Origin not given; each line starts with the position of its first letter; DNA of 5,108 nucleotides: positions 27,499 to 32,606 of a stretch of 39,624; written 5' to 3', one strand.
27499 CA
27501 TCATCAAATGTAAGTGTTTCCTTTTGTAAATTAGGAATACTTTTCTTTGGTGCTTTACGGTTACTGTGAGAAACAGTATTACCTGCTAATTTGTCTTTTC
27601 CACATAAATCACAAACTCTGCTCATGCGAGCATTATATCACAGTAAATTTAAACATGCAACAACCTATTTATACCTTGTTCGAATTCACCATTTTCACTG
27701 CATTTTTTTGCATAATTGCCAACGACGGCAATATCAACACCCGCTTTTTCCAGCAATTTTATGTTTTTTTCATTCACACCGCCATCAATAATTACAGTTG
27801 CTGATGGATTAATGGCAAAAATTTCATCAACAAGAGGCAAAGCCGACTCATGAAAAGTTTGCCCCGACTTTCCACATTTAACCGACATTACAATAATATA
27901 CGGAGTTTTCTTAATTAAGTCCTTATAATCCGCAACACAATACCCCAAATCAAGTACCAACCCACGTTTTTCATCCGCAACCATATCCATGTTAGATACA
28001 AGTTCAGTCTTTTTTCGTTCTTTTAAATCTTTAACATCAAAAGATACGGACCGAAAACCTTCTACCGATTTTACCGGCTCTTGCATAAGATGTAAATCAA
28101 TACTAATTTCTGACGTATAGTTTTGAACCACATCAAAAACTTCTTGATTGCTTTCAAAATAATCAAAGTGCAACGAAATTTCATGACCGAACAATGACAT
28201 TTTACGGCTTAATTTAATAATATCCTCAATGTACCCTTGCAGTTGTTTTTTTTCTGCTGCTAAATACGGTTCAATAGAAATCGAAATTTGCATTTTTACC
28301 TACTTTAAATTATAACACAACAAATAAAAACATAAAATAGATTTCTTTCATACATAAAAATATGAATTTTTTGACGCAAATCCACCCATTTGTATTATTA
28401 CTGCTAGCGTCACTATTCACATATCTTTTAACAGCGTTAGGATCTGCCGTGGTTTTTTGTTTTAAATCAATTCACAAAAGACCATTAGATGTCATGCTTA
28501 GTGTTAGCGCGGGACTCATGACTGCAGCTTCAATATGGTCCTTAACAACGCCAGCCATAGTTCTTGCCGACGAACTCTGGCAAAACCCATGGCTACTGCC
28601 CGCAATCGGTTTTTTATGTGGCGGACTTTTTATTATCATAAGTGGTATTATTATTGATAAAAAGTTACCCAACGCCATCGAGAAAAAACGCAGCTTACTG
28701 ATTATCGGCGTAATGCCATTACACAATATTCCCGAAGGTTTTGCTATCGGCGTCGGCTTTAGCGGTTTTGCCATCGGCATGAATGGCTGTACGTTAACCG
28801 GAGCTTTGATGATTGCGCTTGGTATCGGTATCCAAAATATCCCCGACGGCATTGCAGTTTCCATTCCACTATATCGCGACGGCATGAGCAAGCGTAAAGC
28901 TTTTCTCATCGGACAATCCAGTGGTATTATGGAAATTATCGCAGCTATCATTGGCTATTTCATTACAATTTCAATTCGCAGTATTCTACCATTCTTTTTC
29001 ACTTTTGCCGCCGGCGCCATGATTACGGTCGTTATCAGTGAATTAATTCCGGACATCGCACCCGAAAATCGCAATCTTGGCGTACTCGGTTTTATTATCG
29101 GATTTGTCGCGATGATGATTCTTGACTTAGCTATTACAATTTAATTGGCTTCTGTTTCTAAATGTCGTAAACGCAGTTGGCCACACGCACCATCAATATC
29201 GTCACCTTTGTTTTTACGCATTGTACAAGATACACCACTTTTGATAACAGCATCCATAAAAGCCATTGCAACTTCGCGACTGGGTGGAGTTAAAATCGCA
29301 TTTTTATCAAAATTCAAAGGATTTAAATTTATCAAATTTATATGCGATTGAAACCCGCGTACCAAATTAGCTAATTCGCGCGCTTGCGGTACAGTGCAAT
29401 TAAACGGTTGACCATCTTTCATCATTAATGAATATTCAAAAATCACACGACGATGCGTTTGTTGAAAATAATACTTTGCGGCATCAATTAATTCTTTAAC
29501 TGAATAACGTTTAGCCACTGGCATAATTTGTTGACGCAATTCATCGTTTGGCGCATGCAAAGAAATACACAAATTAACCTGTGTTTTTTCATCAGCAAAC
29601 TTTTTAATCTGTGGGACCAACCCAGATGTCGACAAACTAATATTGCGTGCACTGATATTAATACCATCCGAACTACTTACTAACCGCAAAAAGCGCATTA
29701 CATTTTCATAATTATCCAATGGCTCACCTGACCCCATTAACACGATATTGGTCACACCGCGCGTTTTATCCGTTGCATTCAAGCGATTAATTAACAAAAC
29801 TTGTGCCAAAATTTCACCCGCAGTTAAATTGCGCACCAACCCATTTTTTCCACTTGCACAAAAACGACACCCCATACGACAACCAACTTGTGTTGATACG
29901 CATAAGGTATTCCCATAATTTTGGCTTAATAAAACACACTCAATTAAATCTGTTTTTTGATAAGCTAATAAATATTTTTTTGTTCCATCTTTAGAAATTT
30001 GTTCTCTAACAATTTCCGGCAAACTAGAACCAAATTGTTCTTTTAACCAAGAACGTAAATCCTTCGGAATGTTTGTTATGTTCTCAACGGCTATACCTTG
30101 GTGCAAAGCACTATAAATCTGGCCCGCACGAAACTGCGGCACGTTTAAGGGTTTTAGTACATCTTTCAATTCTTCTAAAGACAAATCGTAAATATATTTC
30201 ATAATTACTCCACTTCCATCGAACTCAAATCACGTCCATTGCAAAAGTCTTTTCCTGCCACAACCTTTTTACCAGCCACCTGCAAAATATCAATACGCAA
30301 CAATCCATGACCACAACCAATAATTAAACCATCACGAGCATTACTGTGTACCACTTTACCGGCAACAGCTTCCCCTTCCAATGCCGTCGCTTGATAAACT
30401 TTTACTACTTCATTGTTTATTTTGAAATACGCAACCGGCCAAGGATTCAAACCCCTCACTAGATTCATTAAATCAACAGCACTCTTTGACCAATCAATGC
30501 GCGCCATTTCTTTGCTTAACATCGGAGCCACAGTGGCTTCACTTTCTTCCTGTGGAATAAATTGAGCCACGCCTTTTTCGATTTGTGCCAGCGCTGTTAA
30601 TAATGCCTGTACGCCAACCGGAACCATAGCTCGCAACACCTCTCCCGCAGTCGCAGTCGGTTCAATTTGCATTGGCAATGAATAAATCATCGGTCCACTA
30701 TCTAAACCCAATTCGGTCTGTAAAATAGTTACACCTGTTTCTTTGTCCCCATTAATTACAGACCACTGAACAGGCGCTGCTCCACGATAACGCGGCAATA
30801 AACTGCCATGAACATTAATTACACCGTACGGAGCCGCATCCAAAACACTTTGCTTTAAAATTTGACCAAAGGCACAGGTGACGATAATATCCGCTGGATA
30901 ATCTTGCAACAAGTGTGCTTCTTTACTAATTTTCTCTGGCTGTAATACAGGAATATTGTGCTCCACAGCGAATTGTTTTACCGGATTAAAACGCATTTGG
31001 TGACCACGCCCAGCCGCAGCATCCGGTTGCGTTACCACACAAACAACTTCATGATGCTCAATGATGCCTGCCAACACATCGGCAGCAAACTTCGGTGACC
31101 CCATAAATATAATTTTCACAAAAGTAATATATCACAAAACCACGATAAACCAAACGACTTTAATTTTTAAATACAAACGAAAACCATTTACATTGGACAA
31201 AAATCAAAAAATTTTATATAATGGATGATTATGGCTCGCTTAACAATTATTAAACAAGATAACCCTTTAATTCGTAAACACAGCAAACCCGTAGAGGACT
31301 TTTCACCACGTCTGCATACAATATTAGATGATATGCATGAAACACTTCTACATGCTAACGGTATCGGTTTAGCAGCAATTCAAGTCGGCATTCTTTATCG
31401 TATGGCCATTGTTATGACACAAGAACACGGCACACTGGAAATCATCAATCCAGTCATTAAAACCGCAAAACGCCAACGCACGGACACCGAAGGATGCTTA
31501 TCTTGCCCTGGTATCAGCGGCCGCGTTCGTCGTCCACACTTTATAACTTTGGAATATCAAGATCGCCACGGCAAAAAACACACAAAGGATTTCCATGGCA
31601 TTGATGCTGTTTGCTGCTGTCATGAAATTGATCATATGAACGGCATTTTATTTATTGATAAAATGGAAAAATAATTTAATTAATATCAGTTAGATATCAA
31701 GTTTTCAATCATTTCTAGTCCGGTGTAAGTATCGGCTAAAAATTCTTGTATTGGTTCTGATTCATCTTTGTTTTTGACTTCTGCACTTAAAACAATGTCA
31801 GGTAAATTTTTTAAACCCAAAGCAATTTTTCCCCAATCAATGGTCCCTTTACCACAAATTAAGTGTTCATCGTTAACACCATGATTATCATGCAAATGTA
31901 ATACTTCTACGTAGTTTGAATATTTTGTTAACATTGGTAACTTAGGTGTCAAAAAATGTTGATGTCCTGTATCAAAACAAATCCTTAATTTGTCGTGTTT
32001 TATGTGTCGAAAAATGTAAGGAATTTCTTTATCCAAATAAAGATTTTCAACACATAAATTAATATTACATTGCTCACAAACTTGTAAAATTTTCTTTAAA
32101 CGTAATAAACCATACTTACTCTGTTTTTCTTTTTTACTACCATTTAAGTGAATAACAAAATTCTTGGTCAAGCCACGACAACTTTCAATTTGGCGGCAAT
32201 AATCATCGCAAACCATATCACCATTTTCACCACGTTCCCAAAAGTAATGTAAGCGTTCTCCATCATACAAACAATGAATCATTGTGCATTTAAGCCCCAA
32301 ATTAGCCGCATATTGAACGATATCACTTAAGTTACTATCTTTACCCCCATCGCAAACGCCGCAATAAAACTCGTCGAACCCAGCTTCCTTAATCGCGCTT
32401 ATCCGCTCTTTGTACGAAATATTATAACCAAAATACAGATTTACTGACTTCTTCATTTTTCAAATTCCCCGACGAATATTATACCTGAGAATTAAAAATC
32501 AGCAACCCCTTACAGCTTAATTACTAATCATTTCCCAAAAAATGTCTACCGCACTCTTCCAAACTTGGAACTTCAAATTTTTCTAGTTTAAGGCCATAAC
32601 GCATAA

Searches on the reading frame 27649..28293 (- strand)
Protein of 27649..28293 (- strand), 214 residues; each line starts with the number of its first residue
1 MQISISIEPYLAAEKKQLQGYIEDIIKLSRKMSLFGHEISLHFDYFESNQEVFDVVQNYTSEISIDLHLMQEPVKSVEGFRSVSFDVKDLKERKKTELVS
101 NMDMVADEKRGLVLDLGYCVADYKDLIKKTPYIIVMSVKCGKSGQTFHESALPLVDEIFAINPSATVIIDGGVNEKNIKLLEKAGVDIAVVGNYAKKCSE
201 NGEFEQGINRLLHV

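Call 23: search_protein_families(library=pfam, proteins=[window:27649-28293:-], max_evalue=0.00001)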
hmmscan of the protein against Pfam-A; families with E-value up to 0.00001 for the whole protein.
window:27649-28293:- (214 aa): 1 family
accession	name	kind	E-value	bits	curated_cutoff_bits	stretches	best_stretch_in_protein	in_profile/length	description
PF00834.25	Ribul_P_3_epim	-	4.2e-17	62.7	21.1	1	51-193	47-195/198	Ribulose-phosphate 3 epimerase family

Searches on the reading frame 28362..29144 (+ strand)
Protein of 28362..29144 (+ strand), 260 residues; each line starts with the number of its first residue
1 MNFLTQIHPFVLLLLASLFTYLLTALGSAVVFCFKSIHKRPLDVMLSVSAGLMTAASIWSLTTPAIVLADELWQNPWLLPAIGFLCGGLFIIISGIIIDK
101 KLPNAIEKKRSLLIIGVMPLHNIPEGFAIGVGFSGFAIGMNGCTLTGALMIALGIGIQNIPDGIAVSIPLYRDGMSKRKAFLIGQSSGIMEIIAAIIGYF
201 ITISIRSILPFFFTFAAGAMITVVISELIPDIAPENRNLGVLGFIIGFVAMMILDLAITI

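Call 23: search_protein_families(library=pfam, proteins=[window:28362-29144:+], max_evalue=0.00001)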
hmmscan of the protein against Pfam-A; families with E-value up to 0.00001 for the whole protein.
window:28362-29144:+ (260 aa): 1 family
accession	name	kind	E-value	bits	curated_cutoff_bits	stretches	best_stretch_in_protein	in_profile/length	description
PF02535.28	Zip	-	4.8e-12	46.2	35.1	1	114-254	181-322/323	ZIP Zinc transporter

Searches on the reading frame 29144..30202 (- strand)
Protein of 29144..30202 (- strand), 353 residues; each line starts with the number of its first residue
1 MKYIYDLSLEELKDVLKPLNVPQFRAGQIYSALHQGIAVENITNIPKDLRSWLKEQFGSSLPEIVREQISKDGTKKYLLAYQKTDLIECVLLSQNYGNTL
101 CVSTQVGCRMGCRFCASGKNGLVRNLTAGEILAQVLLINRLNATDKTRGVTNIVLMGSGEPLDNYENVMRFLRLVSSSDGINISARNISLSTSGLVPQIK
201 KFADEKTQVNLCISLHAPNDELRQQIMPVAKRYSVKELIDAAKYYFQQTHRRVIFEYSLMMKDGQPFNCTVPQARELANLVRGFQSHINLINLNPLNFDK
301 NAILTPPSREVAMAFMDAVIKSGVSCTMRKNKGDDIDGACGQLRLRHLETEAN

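Call 95: search_solved_structures(query=window:29144-30202:-, max_evalue=1e-10)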
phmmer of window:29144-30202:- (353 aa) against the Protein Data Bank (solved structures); distinct sequences matched with E-value up to 1e-10: 5.
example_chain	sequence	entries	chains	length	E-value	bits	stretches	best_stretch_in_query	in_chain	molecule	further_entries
6fz6_A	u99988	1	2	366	1e-74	254.7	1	4-347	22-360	Probable dual-specificity RNA methyltransferase RlmN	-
3rf9_A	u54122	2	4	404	4.4e-58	200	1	4-344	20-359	Ribosomal RNA large subunit methyltransferase N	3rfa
4pl1_B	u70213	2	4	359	5.3e-57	196.5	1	4-344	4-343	Dual-specificity RNA methyltransferase RlmN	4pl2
5hr6_A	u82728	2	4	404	7.9e-57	195.9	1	4-344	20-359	RlmN methylase | Dual-specificity RNA methyltransferase RlmN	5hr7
9p0p_A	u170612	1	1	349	4e-48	167.3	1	11-344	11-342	Ribosomal RNA large subunit methyltransferase Cfr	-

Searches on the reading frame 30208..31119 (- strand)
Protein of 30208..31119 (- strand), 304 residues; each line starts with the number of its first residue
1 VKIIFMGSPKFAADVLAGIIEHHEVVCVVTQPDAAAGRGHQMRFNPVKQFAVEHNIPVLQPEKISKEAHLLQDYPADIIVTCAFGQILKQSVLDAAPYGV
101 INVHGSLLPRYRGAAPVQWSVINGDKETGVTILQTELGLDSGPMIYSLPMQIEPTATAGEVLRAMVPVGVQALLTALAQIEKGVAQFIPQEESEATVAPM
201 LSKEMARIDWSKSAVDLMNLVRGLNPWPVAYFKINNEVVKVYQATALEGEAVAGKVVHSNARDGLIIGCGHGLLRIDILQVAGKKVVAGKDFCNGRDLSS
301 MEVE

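Call 94: search_solved_structures(query=window:30208-31119:-, max_evalue=1e-10)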
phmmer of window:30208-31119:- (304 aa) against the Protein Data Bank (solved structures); distinct sequences matched with E-value up to 1e-10: 23.
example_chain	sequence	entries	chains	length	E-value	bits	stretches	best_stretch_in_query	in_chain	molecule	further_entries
3r8x_A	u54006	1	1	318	4.9e-73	249.2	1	1-296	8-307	Methionyl-tRNA formyltransferase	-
1fmt_A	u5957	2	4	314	1.1e-69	238.2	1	1-296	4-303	METHIONYL-TRNA FMET FORMYLTRANSFERASE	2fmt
3q0i_A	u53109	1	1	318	4.4e-69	236.2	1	1-296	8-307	Methionyl-tRNA formyltransferase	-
5uai_A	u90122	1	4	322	2.3e-67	230.6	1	1-296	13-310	Methionyl-tRNA formyltransferase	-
3tqq_A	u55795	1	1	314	1.9e-62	214.5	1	1-296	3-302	Methionyl-tRNA formyltransferase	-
4iqf_A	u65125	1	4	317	3.9e-58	200.3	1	1-295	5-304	Methionyl-tRNA formyltransferase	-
6pih_A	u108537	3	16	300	1.3e-30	110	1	23-280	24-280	Bifunctional polymyxin resistance protein ArnA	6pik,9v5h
1yrw_A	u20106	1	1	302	1.3e-30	110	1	23-280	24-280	protein ArnA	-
2bln_A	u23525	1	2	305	1.3e-30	110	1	23-280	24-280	PROTEIN YFBG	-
5j63_A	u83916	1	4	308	1.4e-30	109.9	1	23-281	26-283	Bifunctional polymyxin resistance protein ArnA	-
1z7e_A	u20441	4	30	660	7.6e-30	107.5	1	23-281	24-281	protein ArnA | Bifunctional polymyxin resistance protein ArnA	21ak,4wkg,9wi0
4qpc_A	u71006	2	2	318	2e-28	102.8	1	1-252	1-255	10-formyltetrahydrofolate dehydrogenase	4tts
4qpd_A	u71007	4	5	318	2.8e-28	102.3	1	1-252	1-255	10-formyltetrahydrofolate dehydrogenase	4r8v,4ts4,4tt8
8gjh_A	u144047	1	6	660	5e-27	98.2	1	20-282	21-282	Bifunctional polymyxin resistance protein ArnA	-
1s3i_A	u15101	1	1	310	5.2e-26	94.9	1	1-254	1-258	10-formyltetrahydrofolate dehydrogenase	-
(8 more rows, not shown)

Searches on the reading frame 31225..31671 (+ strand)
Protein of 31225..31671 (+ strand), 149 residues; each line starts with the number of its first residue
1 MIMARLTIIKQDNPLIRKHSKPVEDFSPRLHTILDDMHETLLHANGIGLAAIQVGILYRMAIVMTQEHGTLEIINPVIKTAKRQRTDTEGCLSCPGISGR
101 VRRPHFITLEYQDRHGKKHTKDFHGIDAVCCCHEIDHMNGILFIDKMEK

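Call 93: search_solved_structures(query=window:31225-31671:+, max_evalue=1e-10)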
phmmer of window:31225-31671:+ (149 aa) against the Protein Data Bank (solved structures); distinct sequences matched with E-value up to 1e-10: 69 (the best 60 are shown).
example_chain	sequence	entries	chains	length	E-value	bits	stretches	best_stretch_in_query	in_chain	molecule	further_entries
1ws0_A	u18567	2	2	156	1.5e-29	106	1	3-147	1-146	peptide deformylase 1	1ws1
2ew5_A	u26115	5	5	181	6.5e-28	100.6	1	6-147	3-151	peptide deformylase | Peptide deformylase 11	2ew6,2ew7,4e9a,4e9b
6caz_A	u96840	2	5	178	4.8e-27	97.8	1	11-147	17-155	Peptide deformylase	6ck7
4wxk_A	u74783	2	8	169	6.8e-26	94.1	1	15-147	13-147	Peptide deformylase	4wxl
1rl4_A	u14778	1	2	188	4.1e-25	91.5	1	6-148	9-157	formylmethionine deformylase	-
1rqc_A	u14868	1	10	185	4.7e-25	91.3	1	6-148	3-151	formylmethionine deformylase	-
1sv2_A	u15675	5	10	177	3.1e-24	88.7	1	8-148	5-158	Peptide deformylase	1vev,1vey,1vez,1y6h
1szz_A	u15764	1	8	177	8.3e-24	87.3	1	8-148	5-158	Peptide deformylase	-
1n5n_A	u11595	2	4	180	9e-24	87.2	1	3-147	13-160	Peptide deformylase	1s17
3fwx_A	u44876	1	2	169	9.5e-24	87.1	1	10-147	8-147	Peptide deformylase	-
9qfr_A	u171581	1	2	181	1.3e-23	86.6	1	13-147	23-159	Peptide deformylase 1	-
8s1x_A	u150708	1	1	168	1.8e-23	86.2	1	3-147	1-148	Peptide deformylase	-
1lme_A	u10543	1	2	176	1.8e-23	86.2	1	12-147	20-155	peptide deformylase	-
1ix1_A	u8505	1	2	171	1.9e-23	86.1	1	3-147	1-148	peptide deformylase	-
1lry_A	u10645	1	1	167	4.8e-23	84.8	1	6-147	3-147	PEPTIDE deformylase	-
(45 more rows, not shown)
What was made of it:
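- Checked: Neighbours. def, fmt and rlmN are confirmed by PDB sequence matches of E 1e-29 to 1e-74 (calls 93-95).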

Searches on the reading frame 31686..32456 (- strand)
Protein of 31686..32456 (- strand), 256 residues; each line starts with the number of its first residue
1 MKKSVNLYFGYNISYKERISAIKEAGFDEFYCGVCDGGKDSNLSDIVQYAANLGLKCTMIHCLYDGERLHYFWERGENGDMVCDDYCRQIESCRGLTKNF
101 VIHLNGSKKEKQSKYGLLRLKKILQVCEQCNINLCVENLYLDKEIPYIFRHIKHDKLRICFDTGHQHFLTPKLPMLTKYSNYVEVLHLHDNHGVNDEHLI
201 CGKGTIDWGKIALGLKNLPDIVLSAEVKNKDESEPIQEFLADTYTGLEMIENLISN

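Call 23: search_protein_families(library=pfam, proteins=[window:31686-32456:-], max_evalue=0.00001)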
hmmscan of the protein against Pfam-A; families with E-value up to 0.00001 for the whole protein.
window:31686-32456:- (256 aa): 1 family
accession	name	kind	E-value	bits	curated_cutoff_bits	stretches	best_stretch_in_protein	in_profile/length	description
PF01261.30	AP_endonuc_2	-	3.7e-18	66.6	31.1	1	21-234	3-236/249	Xylose isomerase-like TIM barrel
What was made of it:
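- Checked: The immediate neighbour, 31686-32456, is a xylose-isomerase-like TIM barrel (call 23).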
